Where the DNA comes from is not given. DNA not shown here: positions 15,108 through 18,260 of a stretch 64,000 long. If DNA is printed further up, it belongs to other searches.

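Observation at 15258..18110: Degenerate-GGDEF (I-site only) fused to a Ser/Thr kinase, inserted into the gap-pgk-tpiA glycolytic cluster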

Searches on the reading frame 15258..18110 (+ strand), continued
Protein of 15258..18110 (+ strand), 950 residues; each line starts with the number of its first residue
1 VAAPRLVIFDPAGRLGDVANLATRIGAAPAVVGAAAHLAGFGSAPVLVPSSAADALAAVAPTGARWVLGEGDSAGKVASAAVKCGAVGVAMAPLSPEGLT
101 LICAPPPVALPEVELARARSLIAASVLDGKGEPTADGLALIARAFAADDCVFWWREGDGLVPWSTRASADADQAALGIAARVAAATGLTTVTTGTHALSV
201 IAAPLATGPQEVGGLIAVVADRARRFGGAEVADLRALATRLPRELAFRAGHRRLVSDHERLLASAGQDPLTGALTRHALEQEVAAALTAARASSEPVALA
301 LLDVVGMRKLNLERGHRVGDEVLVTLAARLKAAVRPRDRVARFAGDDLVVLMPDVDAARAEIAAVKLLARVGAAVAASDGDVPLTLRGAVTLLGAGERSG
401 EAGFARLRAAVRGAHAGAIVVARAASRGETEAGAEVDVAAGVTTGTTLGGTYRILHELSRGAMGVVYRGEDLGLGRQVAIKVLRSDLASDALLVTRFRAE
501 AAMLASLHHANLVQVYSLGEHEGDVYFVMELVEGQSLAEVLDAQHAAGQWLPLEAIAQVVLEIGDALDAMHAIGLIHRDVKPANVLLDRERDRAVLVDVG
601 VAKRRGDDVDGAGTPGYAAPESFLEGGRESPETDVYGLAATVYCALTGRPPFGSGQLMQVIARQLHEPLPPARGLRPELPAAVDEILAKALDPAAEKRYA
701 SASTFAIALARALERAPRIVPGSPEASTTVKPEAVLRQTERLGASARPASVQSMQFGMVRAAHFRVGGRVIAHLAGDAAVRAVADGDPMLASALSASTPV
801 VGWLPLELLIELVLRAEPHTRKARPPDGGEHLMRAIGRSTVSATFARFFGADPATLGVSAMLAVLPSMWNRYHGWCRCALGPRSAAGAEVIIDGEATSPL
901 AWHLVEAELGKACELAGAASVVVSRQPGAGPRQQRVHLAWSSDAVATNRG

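Call 6: find_homologous_proteins(query=window:15258-18110:+, max_evalue=0.00001)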
Query window:15258-18110:+ (950 aa): 516 proteins with E <= 0.00001 among 8000 candidates; the best 120 are listed.
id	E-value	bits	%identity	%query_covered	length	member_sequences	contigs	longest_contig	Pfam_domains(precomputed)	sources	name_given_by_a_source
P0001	0.0e+0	2006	100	100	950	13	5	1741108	PF06293.21,PF07714.24,PF00069.32,PF03109.23,PF00990.27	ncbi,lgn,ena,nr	ncbi:MAG: protein kinase [Myxococcales bacterium]|nr:protein kinase [Myxococcales bacterium] MBK7198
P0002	0.0e+0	1717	85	100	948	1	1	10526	PF06293.21,PF07714.24,PF00069.32,PF00990.27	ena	-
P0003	0.0e+0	1675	83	100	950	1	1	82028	PF07714.24,PF00069.32,PF03109.23,PF00990.27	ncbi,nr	ncbi:MAG: protein kinase [Myxococcales bacterium]|nr:protein kinase [Myxococcales bacterium]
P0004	0.0e+0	1649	82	99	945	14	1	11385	PF06293.21,PF07714.24,PF00069.32,PF03109.23,PF00990.27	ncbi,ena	-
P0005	0.0e+0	1571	80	100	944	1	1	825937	PF06293.21,PF07714.24,PF00069.32,PF00990.27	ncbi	ncbi:MAG: protein kinase [Kofleriaceae bacterium]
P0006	0.0e+0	1475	74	99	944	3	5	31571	PF06293.21,PF07714.24,PF00069.32,PF03109.23,PF00990.27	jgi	-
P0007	0.0e+0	1465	75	99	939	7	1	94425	PF07714.24,PF00069.32,PF00990.27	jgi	jgi:diguanylate cyclase (GGDEF)-like protein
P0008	0.0e+0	1456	75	99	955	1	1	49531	PF07714.24,PF00069.32,PF00990.27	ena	-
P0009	0.0e+0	1270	67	99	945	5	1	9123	PF07714.24,PF00069.32,PF00990.27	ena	-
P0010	0.0e+0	1227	65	99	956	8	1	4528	PF07714.24,PF00069.32,PF00990.27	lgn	-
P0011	0.0e+0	1222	66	99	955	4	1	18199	PF07714.24,PF00069.32,PF00990.27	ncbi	-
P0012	0.0e+0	1213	65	98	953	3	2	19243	PF07714.24,PF00069.32,PF00990.27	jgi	jgi:diguanylate cyclase (GGDEF)-like protein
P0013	0.0e+0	1206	65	99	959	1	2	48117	PF07714.24,PF00069.32,PF00990.27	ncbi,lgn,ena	-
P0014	0.0e+0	1206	65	97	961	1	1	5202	PF07714.24,PF00069.32,PF00990.27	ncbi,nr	ncbi:MAG TPA: protein kinase [Kofleriaceae bacterium]|nr:protein kinase [Kofleriaceae bacterium]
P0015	0.0e+0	1198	64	100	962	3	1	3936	PF07714.24,PF00069.32,PF00990.27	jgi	-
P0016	0.0e+0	1197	65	97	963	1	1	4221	PF07714.24,PF00069.32,PF00990.27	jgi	jgi:serine/threonine-protein kinase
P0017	0.0e+0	1193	63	97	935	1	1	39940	PF07714.24,PF00069.32,PF00990.27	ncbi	-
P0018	0.0e+0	1190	62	99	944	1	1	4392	PF07714.24,PF00069.32,PF00990.27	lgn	-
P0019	0.0e+0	1166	62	99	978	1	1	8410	PF07714.24,PF00069.32,PF00990.27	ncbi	-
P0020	3.0e-258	878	52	98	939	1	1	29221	PF07714.24,PF00069.32,PF03109.23,PF00990.27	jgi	jgi:serine/threonine-protein kinase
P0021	2.4e-254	865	52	96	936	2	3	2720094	PF07714.24,PF00069.32,PF01590.33,PF00990.27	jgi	jgi:serine/threonine-protein kinase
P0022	7.5e-254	863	51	99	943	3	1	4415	PF07714.24,PF00069.32,PF03109.23,PF14531.13,PF00990.27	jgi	jgi:diguanylate cyclase (GGDEF)-like protein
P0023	6.4e-253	860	51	99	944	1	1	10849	PF07714.24,PF00069.32,PF00990.27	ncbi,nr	ncbi:MAG: protein kinase [Deltaproteobacteria bacterium]|nr:protein kinase [Deltaproteobacteria bact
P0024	4.8e-252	857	51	97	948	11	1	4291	PF07714.24,PF00069.32,PF03109.23,PF14531.13,PF13492.13,PF00990.27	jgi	jgi:diguanylate cyclase (GGDEF)-like protein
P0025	1.8e-251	855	52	95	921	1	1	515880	PF07714.24,PF00069.32,PF01590.33,PF00990.27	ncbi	-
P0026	1.6e-249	849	51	97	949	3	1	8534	PF07714.24,PF00069.32,PF00990.27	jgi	-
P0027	8.3e-246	837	49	98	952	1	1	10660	PF07714.24,PF00069.32,PF03109.23,PF13492.13,PF00990.27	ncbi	-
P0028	2.5e-244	832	49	99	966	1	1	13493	PF07714.24,PF00069.32,PF00990.27,PF01636.30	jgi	-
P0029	1.1e-243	830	50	97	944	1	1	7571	PF06293.21,PF07714.24,PF00069.32,PF03109.23,PF00990.27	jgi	jgi:diguanylate cyclase (GGDEF)-like protein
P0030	2.1e-243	829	48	97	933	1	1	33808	PF07714.24,PF00069.32,PF00990.27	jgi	jgi:serine/threonine-protein kinase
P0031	5.0e-243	827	49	96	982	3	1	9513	PF07714.24,PF00069.32,PF00990.27,PF01636.30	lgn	-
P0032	6.2e-243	827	50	99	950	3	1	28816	PF07714.24,PF00069.32,PF03109.23,PF00990.27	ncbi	ncbi:MAG TPA: diguanylate cyclase [Kofleriaceae bacterium]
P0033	6.8e-243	827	50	93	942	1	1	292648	PF07714.24,PF00069.32,PF00990.27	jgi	jgi:diguanylate cyclase (GGDEF)-like protein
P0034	7.2e-243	827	49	97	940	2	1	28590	PF07714.24,PF00069.32,PF00990.27,PF01636.30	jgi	-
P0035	7.2e-243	827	49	97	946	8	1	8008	PF07714.24,PF00069.32,PF03109.23,PF00990.27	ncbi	-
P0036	1.1e-242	826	48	99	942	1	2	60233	PF07714.24,PF00069.32,PF00990.27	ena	-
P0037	1.2e-242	826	48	99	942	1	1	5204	PF07714.24,PF00069.32,PF00990.27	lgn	-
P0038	1.4e-242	826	49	99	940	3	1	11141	PF07714.24,PF00069.32,PF00990.27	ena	-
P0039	1.9e-242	825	50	99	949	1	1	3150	PF07714.24,PF00069.32,PF00990.27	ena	-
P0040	2.4e-242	825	50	97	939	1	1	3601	PF07714.24,PF00069.32,PF00990.27,PF01636.30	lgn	-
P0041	9.8e-242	823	49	99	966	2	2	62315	PF07714.24,PF00069.32,PF00990.27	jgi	jgi:diguanylate cyclase (GGDEF)-like protein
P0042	1.1e-241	823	49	97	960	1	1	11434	PF07714.24,PF00069.32,PF03109.23,PF00990.27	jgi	jgi:serine/threonine-protein kinase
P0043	2.0e-241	822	49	99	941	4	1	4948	PF07714.24,PF00069.32,PF00990.27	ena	-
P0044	2.2e-241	822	49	99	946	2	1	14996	PF07714.24,PF00069.32,PF00990.27,PF01636.30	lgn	-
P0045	2.5e-241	822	48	99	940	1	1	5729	PF07714.24,PF00069.32,PF00990.27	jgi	jgi:diguanylate cyclase (GGDEF)-like protein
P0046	3.0e-241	822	48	99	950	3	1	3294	PF07714.24,PF00069.32,PF00990.27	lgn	-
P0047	4.5e-241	821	50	97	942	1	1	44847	PF07714.24,PF00069.32,PF00990.27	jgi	jgi:diguanylate cyclase (GGDEF)-like protein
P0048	4.7e-241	821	50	99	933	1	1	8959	PF07714.24,PF00069.32,PF00990.27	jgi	jgi:diguanylate cyclase (GGDEF)-like protein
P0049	1.8e-240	819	49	99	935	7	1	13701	PF07714.24,PF00069.32,PF00990.27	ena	-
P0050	1.9e-240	819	51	92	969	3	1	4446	PF07714.24,PF00069.32,PF00990.27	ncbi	-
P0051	1.9e-240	819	48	99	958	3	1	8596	PF07714.24,PF00069.32,PF00990.27,PF01636.30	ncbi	-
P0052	2.7e-240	818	49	99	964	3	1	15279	PF07714.24,PF00069.32,PF03109.23,PF00990.27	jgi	-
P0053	3.3e-240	818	50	97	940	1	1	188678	PF07714.24,PF00069.32,PF00990.27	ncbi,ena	-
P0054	3.3e-240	818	48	99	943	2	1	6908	PF07714.24,PF00069.32,PF00990.27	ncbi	-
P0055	3.4e-240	818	48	99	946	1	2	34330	PF07714.24,PF00069.32,PF00990.27,PF01636.30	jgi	jgi:diguanylate cyclase (GGDEF)-like protein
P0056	3.7e-240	818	49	100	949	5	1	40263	PF07714.24,PF00069.32,PF00990.27,PF01636.30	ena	-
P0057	4.6e-240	818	49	99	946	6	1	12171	PF07714.24,PF00069.32,PF00990.27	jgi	jgi:diguanylate cyclase (GGDEF)-like protein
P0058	4.7e-240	818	50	99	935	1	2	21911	PF07714.24,PF00069.32,PF00990.27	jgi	jgi:diguanylate cyclase (GGDEF)-like protein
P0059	5.5e-240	817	48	97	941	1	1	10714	PF07714.24,PF00069.32,PF00990.27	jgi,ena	-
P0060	6.1e-240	817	47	99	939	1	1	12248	PF07714.24,PF00069.32,PF00990.27,PF01636.30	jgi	jgi:serine/threonine-protein kinase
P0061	8.4e-240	817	49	99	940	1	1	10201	PF07714.24,PF00069.32,PF00990.27,PF01636.30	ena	-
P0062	1.3e-239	816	48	97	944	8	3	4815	PF07714.24,PF00069.32,PF00990.27,PF01636.30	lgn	-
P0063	1.3e-239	816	48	97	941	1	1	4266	PF07714.24,PF00069.32,PF00990.27,PF01636.30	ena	-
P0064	2.1e-239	815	49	99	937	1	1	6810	PF07714.24,PF00069.32,PF00990.27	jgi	jgi:diguanylate cyclase (GGDEF)-like protein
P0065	2.2e-239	815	49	99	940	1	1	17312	PF07714.24,PF00069.32,PF00990.27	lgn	-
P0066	2.3e-239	815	49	97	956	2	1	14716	PF07714.24,PF00069.32,PF00990.27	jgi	jgi:diguanylate cyclase (GGDEF)-like protein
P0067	5.5e-239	814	50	97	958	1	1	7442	PF07714.24,PF00069.32,PF00990.27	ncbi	ncbi:hypothetical protein BH11MYX1_BH11MYX1_45530 [soil metagenome]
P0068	5.6e-239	814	49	97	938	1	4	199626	PF07714.24,PF00069.32,PF00990.27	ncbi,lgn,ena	-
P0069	8.2e-239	813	48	99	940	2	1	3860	PF07714.24,PF00069.32,PF00990.27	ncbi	-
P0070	8.3e-239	813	50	99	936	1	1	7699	PF07714.24,PF00069.32,PF00990.27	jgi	jgi:diguanylate cyclase (GGDEF)-like protein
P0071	1.2e-238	813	48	99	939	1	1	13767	PF07714.24,PF00069.32,PF00990.27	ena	-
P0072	1.4e-238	813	49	97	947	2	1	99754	PF07714.24,PF00069.32,PF00990.27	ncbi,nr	ncbi:MAG TPA: diguanylate cyclase [Kofleriaceae bacterium]|nr:diguanylate cyclase [Kofleriaceae bact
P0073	1.5e-238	813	47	99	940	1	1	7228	PF07714.24,PF00069.32,PF00990.27,PF01636.30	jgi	jgi:diguanylate cyclase (GGDEF)-like protein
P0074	1.7e-238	812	49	99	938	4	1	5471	PF07714.24,PF00069.32,PF00990.27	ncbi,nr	ncbi:MAG TPA: diguanylate cyclase [Kofleriaceae bacterium]|nr:diguanylate cyclase [Kofleriaceae bact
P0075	2.2e-238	812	49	97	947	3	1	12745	PF07714.24,PF00069.32,PF00990.27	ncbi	ncbi:MAG TPA: protein kinase [Kofleriaceae bacterium]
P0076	2.4e-238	812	48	99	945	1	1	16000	PF07714.24,PF00069.32,PF00990.27,PF01636.30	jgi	jgi:diguanylate cyclase (GGDEF)-like protein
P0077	3.3e-238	811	48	99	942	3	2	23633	PF07714.24,PF00069.32,PF00990.27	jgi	jgi:diguanylate cyclase (GGDEF)-like protein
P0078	3.4e-238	811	51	92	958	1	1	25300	PF07714.24,PF00069.32,PF00990.27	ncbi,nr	ncbi:MAG TPA: diguanylate cyclase [Kofleriaceae bacterium]|nr:diguanylate cyclase [Kofleriaceae bact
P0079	3.7e-238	811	50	96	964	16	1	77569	PF07714.24,PF00069.32,PF00990.27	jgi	-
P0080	4.1e-238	811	49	96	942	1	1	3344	PF07714.24,PF00069.32,PF03109.23,PF00990.27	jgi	jgi:serine/threonine-protein kinase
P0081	4.1e-238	811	48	99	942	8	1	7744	PF07714.24,PF00069.32,PF00990.27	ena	-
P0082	4.7e-238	811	50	97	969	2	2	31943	PF07714.24,PF00069.32,PF00990.27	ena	-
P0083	4.8e-238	811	48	99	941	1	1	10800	PF07714.24,PF00069.32,PF00990.27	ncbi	-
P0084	5.5e-238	811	50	97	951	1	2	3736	PF07714.24,PF00069.32,PF00990.27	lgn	-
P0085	6.0e-238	811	49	97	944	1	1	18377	PF07714.24,PF00069.32,PF00990.27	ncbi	-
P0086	6.4e-238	810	50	97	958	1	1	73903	PF07714.24,PF00069.32,PF00990.27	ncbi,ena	-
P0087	6.6e-238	810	48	99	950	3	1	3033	PF07714.24,PF00069.32,PF00990.27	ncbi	-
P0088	7.6e-238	810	48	99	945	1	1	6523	PF07714.24,PF00069.32,PF00990.27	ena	-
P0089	9.0e-238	810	48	99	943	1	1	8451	PF07714.24,PF00069.32,PF00990.27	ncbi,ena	-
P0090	9.4e-238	810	53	87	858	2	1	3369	PF07714.24,PF00069.32,PF03109.23,PF13492.13,PF00990.27,PF01636.30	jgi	jgi:diguanylate cyclase (GGDEF)-like protein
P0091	1.1e-237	810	50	97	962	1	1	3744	PF07714.24,PF00069.32,PF13492.13,PF00990.27,PF01636.30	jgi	jgi:serine/threonine-protein kinase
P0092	1.3e-237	810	49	97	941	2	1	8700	PF07714.24,PF00069.32,PF00990.27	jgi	-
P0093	1.3e-237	809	48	99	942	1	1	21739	PF07714.24,PF00069.32,PF03109.23,PF00990.27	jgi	jgi:serine/threonine-protein kinase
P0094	1.7e-237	809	48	99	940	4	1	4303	PF07714.24,PF00069.32,PF00990.27,PF01636.30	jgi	-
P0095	1.9e-237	809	48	99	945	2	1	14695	PF07714.24,PF00069.32,PF00990.27,PF01636.30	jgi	jgi:diguanylate cyclase (GGDEF)-like protein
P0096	2.3e-237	809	50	99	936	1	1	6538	PF07714.24,PF00069.32,PF00990.27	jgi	jgi:diguanylate cyclase (GGDEF)-like protein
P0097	2.5e-237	809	49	97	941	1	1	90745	PF07714.24,PF00069.32,PF00990.27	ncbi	ncbi:MAG: protein kinase domain-containing protein [Kofleriaceae bacterium]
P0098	2.9e-237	808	47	99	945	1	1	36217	PF07714.24,PF00069.32,PF00990.27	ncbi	-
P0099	3.3e-237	808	49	97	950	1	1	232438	PF07714.24,PF00069.32,PF00990.27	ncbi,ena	-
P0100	3.7e-237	808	48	97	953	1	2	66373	PF07714.24,PF00069.32,PF00990.27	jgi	-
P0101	3.8e-237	808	48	99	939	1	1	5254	PF07714.24,PF00069.32,PF00990.27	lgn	-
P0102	5.9e-237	807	49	97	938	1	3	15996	PF07714.24,PF00069.32,PF00990.27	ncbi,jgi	-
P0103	1.1e-236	806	50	95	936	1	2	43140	PF07714.24,PF00069.32,PF00990.27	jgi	jgi:diguanylate cyclase (GGDEF)-like protein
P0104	2.0e-236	806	49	97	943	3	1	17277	PF07714.24,PF00069.32,PF00990.27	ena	-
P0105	2.0e-236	806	49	97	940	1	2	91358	PF07714.24,PF00069.32,PF00990.27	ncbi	-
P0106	2.0e-236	806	48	99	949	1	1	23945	PF07714.24,PF00069.32,PF00990.27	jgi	jgi:diguanylate cyclase (GGDEF)-like protein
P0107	3.9e-236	805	48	99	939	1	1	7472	PF07714.24,PF00069.32,PF00990.27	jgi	jgi:diguanylate cyclase (GGDEF)-like protein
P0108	4.0e-236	805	48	97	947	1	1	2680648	PF07714.24,PF00069.32,PF03109.23,PF00990.27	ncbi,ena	-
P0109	4.1e-236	805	49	97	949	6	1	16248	PF07714.24,PF00069.32,PF00990.27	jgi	jgi:diguanylate cyclase (GGDEF)-like protein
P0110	4.7e-236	804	48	97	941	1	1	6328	PF07714.24,PF00069.32,PF00990.27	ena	-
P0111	4.9e-236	804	50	92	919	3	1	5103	PF07714.24,PF00069.32,PF00990.27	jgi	-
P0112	7.5e-236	804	47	99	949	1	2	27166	PF07714.24,PF00069.32,PF03109.23,PF00990.27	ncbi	-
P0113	8.4e-236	803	48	99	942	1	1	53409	PF07714.24,PF00069.32,PF00990.27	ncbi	-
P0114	8.4e-236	803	48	97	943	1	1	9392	PF07714.24,PF00069.32,PF00990.27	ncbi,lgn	-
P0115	8.6e-236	803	48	97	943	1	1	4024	PF07714.24,PF00069.32,PF00990.27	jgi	jgi:diguanylate cyclase (GGDEF)-like protein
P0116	9.4e-236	803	47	97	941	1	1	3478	PF07714.24,PF00069.32,PF00990.27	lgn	-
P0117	9.7e-236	803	49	97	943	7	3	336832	PF07714.24,PF00069.32,PF00990.27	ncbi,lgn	-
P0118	1.1e-235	803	49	97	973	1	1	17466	PF07714.24,PF00069.32,PF00990.27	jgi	jgi:diguanylate cyclase (GGDEF)-like protein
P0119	1.2e-235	803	47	99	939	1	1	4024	PF07714.24,PF00069.32,PF00990.27,PF01636.30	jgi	jgi:diguanylate cyclase (GGDEF)-like protein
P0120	1.3e-235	803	49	99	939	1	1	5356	PF07714.24,PF00069.32,PF00990.27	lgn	-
